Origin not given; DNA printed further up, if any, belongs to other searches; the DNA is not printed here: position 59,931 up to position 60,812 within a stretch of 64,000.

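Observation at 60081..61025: RHH protein translationally coupled to a Uma2 nuclease, preceded by palindromic operators and three iteron-like direct repeats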

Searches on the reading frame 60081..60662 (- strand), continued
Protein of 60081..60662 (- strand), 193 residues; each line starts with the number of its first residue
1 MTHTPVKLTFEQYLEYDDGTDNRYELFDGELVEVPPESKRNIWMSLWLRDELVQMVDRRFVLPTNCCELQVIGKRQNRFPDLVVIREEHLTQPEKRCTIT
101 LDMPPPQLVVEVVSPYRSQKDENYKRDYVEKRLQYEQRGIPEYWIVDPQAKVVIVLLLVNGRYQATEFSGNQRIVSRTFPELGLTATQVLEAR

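Call 71: search_protein_families(library=pfam, proteins=[L029:1779-2000:+, L030:1674-1931:+, L031:1810-2004:+, L038:1716-1934:+, L044:1729-1923:+, L065:1531-1884:+, L084:88-384:+, L104:1558-1971:+, L107:294-497:+, L103:1721-1921:+], max_evalue=0.01)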
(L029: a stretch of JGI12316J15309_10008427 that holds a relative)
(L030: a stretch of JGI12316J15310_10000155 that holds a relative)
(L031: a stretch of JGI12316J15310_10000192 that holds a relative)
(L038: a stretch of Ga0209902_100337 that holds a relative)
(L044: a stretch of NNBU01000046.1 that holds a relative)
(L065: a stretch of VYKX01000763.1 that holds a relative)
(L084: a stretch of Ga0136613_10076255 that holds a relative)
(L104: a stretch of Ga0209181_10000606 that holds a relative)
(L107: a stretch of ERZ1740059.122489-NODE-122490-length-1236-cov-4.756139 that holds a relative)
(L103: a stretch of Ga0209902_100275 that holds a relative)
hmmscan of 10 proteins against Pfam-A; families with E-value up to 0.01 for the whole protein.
L029:1779-2000:+ (73 aa): 0 families

L030:1674-1931:+ (85 aa): 0 families

L031:1810-2004:+ (64 aa): 0 families

L038:1716-1934:+ (72 aa): 0 families

L044:1729-1923:+ (64 aa): 0 families

L065:1531-1884:+ (117 aa): 1 family
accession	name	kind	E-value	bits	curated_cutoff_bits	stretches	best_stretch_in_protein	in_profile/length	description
PF19156.5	DUF5838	-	4.8e-52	177.6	28.8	1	8-116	1-110/289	Family of unknown function (DUF5838)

L084:88-384:+ (98 aa): 1 family
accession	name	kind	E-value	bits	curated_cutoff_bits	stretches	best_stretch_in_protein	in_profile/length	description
PF00589.27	Phage_integrase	-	1.3e-13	51.6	27.1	1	9-86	93-170/172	Phage integrase family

L104:1558-1971:+ (137 aa): 4 families
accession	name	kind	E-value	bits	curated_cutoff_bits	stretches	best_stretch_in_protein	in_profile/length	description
PF01850.27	PIN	-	1.6e-14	55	23.6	1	6-121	2-113/120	PIN domain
PF16289.11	PIN_12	-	4.4e-05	24.4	32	1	6-136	2-135/172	PIN domain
PF13470.12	PIN_3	-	0.00039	21.6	27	1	5-79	2-79/115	PIN domain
PF03521.19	Kv2channel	-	0.0031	17.4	25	1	21-64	45-88/288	Kv2 voltage-gated K+ channel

L107:294-497:+ (67 aa): 0 families

L103:1721-1921:+ (66 aa): 0 families

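Call 90: search_protein_families(library=padloc, proteins=[window:60081-60662:-], max_evalue=0.01)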
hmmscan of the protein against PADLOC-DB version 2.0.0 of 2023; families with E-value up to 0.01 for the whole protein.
window:60081-60662:- (193 aa): 4 families
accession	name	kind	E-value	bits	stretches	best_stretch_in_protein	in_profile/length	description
PDLC04833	PDC-S03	-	6.2e-71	236.1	1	1-192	16-205/207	-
PDLC04835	PDC-S03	-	5.1e-36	122.2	1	4-192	5-202/207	-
PDLC04832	PDC-S03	-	2.8e-20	70.9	1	6-190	7-186/188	-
PDLC04834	PDC-S03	-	7.9e-13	46.5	1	8-190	9-182/184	-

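Call 91: search_protein_families(library=ncbifam, proteins=[window:60081-60662:-], max_evalue=0.01)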
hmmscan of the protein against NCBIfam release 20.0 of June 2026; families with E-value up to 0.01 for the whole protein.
window:60081-60662:- (193 aa): 0 families

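Call 95: search_solved_structures(query=window:60081-60662:-, max_evalue=0.001, show_alignments=1)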
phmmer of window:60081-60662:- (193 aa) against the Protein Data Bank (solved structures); distinct sequences matched with E-value up to 0.001: 2.
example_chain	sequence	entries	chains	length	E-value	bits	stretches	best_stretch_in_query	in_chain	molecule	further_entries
9y1l_A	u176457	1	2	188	1.3e-12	51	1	4-189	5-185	Putative restriction endonuclease domain-containing protein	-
6okh_A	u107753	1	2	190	0.00024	24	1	13-176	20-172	Uncharacterized protein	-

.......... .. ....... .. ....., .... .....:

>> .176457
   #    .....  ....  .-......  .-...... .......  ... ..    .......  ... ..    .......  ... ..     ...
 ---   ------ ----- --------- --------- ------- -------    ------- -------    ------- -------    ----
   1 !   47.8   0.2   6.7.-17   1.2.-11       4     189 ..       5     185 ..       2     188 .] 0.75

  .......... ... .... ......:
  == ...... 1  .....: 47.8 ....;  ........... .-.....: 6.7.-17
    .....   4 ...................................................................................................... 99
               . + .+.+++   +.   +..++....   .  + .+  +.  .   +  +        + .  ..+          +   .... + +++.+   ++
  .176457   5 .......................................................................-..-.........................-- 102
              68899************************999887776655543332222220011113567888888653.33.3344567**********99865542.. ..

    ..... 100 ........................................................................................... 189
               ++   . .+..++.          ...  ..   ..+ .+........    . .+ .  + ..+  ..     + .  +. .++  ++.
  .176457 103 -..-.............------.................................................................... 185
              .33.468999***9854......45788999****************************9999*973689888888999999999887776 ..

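Call 100: find_encoding_contigs(protein=P0140, flank=7000, max_places=2)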
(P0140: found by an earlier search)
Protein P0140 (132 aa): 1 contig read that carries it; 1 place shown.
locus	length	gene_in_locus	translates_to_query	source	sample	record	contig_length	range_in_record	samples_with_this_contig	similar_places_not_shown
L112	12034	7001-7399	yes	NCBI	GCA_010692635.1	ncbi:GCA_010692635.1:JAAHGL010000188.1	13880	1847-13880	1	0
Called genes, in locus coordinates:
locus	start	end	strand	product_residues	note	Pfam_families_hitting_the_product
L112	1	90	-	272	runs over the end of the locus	-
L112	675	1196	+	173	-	PF24575:TPR_Slam (faint), PF13424:TPR_12, PF13432:TPR_16, PF13424:TPR_12 (weak), PF00515:TPR_1, PF07719:TPR_2, PF13181:TPR_8 (weak), PF13414:TPR_11, +4 more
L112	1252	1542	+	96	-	PF02686:GatC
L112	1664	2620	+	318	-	PF13409:GST_N_2, PF00043:GST_C (weak), PF14497:GST_C_3 (weak), PF13410:GST_C_2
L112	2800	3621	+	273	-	PF00685:Sulfotransfer_1, PF13469:Sulfotransfer_3 (weak)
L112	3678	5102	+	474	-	PF00282:Pyridoxal_deC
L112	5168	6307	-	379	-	PF13557:Phenol_MetA_deg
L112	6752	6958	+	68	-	PF05421:DUF751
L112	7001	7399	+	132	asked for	PF02033:RBFA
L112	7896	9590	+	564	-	PF00933:Glyco_hydro_3, PF18034:Bac_GH3_C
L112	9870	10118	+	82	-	PF14217:DUF4327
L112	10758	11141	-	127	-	-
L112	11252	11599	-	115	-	-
